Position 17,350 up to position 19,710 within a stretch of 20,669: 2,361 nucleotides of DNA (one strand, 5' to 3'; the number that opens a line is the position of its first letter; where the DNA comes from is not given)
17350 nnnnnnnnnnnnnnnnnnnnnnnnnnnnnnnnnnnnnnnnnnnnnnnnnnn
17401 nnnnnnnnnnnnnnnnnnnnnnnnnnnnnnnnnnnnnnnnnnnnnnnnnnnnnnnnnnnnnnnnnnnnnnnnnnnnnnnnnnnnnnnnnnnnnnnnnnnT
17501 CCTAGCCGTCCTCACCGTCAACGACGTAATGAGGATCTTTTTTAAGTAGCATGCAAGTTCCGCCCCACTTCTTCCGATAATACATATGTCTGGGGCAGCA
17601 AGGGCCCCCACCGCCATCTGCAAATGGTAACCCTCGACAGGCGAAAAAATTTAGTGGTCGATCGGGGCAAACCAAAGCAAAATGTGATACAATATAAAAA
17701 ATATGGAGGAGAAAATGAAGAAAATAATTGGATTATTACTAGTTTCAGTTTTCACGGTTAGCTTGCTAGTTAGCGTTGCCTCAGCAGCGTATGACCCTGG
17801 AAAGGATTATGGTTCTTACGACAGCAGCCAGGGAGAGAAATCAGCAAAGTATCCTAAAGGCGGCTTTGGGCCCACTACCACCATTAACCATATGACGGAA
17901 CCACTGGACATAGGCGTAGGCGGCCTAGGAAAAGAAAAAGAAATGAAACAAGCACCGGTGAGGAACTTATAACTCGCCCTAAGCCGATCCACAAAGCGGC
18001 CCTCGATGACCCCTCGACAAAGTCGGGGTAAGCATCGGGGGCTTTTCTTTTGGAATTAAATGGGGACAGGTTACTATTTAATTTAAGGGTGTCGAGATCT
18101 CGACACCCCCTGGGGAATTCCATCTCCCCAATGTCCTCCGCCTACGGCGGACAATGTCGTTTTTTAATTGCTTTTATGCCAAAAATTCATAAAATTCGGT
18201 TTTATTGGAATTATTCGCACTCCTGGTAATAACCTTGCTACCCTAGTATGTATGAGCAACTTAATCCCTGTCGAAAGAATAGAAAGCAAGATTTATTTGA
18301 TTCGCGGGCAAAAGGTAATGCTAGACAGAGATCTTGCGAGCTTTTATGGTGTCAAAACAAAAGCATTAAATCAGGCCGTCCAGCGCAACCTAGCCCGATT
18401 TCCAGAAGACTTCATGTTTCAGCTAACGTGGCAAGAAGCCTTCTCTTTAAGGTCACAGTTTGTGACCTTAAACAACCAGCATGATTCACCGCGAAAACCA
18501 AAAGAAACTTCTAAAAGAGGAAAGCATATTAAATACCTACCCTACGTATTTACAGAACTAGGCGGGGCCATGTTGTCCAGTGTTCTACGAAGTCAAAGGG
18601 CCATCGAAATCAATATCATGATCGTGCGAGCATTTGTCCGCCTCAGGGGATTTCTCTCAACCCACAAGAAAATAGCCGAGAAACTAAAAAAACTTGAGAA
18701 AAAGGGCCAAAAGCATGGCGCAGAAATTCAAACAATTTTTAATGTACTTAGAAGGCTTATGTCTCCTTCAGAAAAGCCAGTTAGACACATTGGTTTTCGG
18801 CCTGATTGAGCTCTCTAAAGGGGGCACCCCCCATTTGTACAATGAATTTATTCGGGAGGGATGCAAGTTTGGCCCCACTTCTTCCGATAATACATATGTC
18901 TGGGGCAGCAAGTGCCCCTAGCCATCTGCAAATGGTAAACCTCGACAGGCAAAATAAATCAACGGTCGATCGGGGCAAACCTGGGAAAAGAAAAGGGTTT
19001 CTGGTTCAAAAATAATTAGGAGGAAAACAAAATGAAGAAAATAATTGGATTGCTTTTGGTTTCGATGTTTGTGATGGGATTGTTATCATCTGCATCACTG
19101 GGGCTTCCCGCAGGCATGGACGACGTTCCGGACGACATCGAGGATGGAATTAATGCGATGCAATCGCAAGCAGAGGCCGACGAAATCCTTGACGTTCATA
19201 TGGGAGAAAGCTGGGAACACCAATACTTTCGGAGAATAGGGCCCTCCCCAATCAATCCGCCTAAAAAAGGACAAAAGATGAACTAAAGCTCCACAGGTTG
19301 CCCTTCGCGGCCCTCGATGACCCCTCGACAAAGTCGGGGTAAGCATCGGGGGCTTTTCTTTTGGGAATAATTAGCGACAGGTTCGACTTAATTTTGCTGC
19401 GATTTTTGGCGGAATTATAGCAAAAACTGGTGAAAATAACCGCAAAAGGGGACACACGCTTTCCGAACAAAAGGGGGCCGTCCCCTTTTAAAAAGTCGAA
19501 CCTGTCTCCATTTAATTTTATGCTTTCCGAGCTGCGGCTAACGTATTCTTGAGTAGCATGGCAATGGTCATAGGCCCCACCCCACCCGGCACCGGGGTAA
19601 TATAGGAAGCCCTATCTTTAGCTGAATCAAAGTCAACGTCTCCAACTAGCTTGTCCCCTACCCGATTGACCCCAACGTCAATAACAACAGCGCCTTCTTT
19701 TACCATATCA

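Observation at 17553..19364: Tandem paralogous secreted-peptide cassettes with conserved promoter, leader, signal peptide and terminator but unrelated mature peptides, separated by an ORF6N/KilA-N gene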

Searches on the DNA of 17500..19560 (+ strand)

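Call 21: search_rna_families(source=window, start=17500, end=19560, threshold=evalue, max_evalue=5)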
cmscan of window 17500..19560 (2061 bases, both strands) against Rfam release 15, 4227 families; matches with E-value up to 5: 4.
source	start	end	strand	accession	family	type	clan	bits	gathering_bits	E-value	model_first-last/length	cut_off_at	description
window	19025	19085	+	RF00359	snoZ102_R77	Gene; snRNA; snoRNA; CD-box;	CL00060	21.4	40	4.6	1-88/88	no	Small nucleolar RNA Z102/R77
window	19421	19480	+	RF01098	RF_site9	Cis-reg; frameshift_element;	-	19.2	70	2.7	1-50/50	no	Gag/pro ribosomal frameshift site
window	18406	18419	+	RF00180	REN-SRE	Cis-reg;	-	16.5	41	0.73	1-37/37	no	Renin stability regulatory element (REN-SRE)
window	18464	18521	+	RF01933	bxd_5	Gene; lncRNA;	-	13.8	50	3.5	1-57/57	no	Bithoraxoid conserved region 5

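Call 88: build_rna_model(alignment_id=A3, structure=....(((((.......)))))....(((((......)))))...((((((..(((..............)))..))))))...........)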
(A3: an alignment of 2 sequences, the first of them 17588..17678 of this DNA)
Model R1 built from alignment A3 (2 sequences, 91 columns); structure: as given.
model positions 91; base pairs 19; branch points 2; effective number of sequences 1.02; information 0.626 bits per position. Calibrated on 0.2 Mb of random sequence (short: E-values are rough).
structure used (alignment columns):
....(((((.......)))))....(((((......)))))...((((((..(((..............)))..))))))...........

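Call 89: search_with_rna_model(model_id=R1, sources=[window, L004, L022, L025, L026, L027], filters=off, max_evalue=10)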
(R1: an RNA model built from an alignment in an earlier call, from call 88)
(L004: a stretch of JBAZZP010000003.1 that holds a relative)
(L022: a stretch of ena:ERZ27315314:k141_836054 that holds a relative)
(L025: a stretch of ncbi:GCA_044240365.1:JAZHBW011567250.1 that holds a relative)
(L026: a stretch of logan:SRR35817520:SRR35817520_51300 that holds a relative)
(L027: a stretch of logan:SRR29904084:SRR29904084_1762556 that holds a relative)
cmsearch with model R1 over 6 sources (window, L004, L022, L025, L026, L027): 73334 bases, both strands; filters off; matches with E-value up to 10: 28.
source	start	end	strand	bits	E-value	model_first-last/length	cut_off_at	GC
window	17588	17678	+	116.5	2.2e-31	1-91/91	no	0.57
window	18898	18986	+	113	2.2e-30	1-91/91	no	0.54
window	15541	15614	+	12.6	0.11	1-91/91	no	0.32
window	1849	1916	-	12.3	0.13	1-91/91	no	0.51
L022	2386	2465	-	11.1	0.28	1-91/91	no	0.52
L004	10060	10108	-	10.7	0.39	1-91/91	no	0.41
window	7530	7600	-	8.8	1.3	1-91/91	no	0.38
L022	4041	4140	+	8.6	1.5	1-91/91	no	0.66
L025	1779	1882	+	8.5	1.6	1-91/91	no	0.54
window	16249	16318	+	7.8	2.5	1-91/91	no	0.49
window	16604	16677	-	7.7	2.8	1-91/91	no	0.38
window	305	396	-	7.5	3.2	1-91/91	no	0.41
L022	317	382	-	7.4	3.3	1-91/91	no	0.65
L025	226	242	+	7.4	3.3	5-21/91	no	0.71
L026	8327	8408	+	7.3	3.6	1-91/91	no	0.38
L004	6687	6756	-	7.1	3.9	1-91/91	no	0.4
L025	931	1022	-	6.9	4.6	1-91/91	no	0.55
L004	3143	3230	+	6.7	5.2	1-91/91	no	0.49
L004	5865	5944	-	6.3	6.6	1-91/91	no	0.41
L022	7290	7362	+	6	8.5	1-91/91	no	0.45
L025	8920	9016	+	5.9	9.2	1-91/91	no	0.54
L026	2320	2408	+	5.8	9.6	1-91/91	no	0.49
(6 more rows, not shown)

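Call 94: search_dna_similar(query=window:17551-19517:+, collection=phages, mode=distant, max_rows=8)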
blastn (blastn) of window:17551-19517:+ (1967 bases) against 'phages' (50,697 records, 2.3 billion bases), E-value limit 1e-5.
Records with a match: 1; places in all: 2; records where one place covers at least 80% of the query: 0.
Best place of each record, by identity: 60-80% 1.
By first word of the organism name: Bacteriophage 1.
By host as written in the record: - 1.
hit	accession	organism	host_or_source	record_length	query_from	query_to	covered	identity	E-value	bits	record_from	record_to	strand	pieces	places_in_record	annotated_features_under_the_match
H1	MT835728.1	Bacteriophage sp.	human fecal samples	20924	733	877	7%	69.0%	8e-6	60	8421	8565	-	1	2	record has no annotation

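Call 95: search_dna_similar(query=window:17551-19517:+, collection=plasmids, mode=distant, max_rows=8)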
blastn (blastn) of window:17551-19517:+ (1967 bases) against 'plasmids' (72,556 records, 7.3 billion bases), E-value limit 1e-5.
Records with a match: 1; places in all: 1; records where one place covers at least 80% of the query: 0.
Best place of each record, by identity: 60-80% 1.
By first word of the organism name: Bacteroides 1.
By predicted mobility (MOB-suite, as given by PLSDB): mobilizable 1.
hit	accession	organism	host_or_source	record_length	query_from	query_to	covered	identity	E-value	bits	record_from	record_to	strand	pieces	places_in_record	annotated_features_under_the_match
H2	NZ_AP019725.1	Bacteroides uniformis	Homo sapiens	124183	733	874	7%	69.7%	2e-6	64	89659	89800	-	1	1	none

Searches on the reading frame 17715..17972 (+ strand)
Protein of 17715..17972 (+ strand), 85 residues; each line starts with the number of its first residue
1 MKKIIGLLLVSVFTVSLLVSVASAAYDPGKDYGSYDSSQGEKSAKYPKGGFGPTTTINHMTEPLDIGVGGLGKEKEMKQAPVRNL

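Call 9: search_protein_families(library=pfam, proteins=[window:17715-17972:+], max_evalue=0.01)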
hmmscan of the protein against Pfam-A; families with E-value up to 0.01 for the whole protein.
window:17715-17972:+ (85 aa): 0 families

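Call 24: find_homologous_proteins(query=window:17715-17972:+, max_evalue=0.1)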
Query window:17715-17972:+ (85 aa): 1 proteins with E <= 0.1 among 7 candidates.
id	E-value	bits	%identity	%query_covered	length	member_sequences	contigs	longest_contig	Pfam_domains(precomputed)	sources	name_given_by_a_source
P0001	3.7e-48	179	100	100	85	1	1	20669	-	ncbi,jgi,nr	ncbi:MAG: hypothetical protein HQ596_05130 [Candidatus Saganbacteria bacterium]|nr:hypothetical prot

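Call 39: find_encoding_contigs(protein=P0001, flank=10000, max_places=6)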
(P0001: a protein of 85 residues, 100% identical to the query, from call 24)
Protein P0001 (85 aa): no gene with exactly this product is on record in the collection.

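Call 45: search_protein_families(library=padloc, proteins=[window:17715-17972:+], max_evalue=0.01)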
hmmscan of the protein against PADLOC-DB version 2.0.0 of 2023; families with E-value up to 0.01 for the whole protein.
window:17715-17972:+ (85 aa): 0 families

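Call 46: search_protein_families(library=phrogs, proteins=[window:17715-17972:+], max_evalue=0.01)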
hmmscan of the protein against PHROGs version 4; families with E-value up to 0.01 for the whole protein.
window:17715-17972:+ (85 aa): 0 families

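Call 47: search_protein_families(library=ncbifam, proteins=[window:17715-17972:+], max_evalue=0.01)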
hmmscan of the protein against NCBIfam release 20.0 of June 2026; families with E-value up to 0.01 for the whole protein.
window:17715-17972:+ (85 aa): 0 families

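Call 76: predict_structure(protein=window:17715-17969:+)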
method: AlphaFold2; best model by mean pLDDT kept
length: 85 residues; sequences in the alignment: 1
mean_pLDDT: 66.3   pTM: 0.28
mean pLDDT of the five models: 66.3, 62.6, 61.4, 59.7, 57.4
residues with pLDDT >= 90: 13; 70-90: 13; 50-70: 57; < 50: 2
segments of 3 or more residues with pLDDT < 50: none
pLDDT, mean of each block of 10 residues (from residue 1): 87 92 73 57 55 56 58 57 57
secondary structure, 60 per line:
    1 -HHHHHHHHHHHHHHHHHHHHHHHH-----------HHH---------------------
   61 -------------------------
elements in order: H2-25

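Call 91: list_cluster_members(proteins=[P0001, P0002])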
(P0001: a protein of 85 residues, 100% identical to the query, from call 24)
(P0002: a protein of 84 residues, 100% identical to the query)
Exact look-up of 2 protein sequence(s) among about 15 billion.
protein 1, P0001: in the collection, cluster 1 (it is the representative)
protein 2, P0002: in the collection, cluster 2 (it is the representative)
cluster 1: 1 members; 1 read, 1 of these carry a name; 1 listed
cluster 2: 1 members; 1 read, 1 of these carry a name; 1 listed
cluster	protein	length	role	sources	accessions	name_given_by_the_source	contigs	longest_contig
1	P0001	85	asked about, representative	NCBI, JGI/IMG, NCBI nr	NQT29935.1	MAG: hypothetical protein HQ596_05130 [Candidatus Saganbacteria bacterium] | hypothetical protein [Candidatus Saganbacteria bacterium]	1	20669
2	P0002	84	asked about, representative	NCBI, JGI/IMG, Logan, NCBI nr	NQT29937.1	MAG: hypothetical protein HQ596_05140 [Candidatus Saganbacteria bacterium] | hypothetical protein [Candidatus Saganbacteria bacterium]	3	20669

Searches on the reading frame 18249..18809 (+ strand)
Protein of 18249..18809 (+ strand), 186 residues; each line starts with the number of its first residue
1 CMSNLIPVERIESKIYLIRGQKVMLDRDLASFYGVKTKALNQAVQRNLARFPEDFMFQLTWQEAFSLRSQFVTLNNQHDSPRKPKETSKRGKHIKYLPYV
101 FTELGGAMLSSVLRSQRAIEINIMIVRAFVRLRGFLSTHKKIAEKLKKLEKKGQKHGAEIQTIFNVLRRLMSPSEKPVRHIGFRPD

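Call 9: search_protein_families(library=pfam, proteins=[window:18249-18809:+], max_evalue=0.01)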
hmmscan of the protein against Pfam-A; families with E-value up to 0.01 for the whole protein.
window:18249-18809:+ (186 aa): 1 family
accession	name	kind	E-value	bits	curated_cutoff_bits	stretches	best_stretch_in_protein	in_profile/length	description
PF10543.14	ORF6N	-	6.8e-32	110.1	27.8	1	13-112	1-86/86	ORF6N domain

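Call 11: find_encoding_contigs(protein=window:18249-18809:+, flank=10000, max_places=6)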
Protein window:18249-18809:+ (186 aa): no gene with exactly this product is on record in the collection.

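Call 45: search_protein_families(library=padloc, proteins=[window:18252-18809:+], max_evalue=0.01)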
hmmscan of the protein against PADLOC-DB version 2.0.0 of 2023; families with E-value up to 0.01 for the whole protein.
window:18252-18809:+ (185 aa): 3 families
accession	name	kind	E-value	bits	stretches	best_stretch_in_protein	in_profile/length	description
PDLC04856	PDC-S05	-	2.6e-56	188.1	1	1-176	1-168/177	-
PDLC04869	PDC-S05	-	4.1e-53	178.6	1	5-168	12-166/306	-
PDLC04849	PDC-S05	-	5.4e-37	125.3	1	1-155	1-143/183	-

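Call 46: search_protein_families(library=phrogs, proteins=[window:18252-18809:+], max_evalue=0.01)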
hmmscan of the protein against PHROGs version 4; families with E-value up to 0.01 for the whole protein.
window:18252-18809:+ (185 aa): 3 families
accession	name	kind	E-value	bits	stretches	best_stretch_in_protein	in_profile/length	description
phrog_4792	-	transcription regulation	1.3e-26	94.9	1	5-133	8-124/268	anti-repressor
phrog_63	-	transcription regulation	0.00069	20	1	17-151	127-243/431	anti-repressor Ant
phrog_1760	-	transcription regulation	0.0019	18.9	1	17-121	15-108/232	anti-repressor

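Call 47: search_protein_families(library=ncbifam, proteins=[window:18252-18809:+], max_evalue=0.01)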
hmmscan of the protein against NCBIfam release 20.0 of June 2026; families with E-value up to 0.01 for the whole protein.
window:18252-18809:+ (185 aa): 0 families
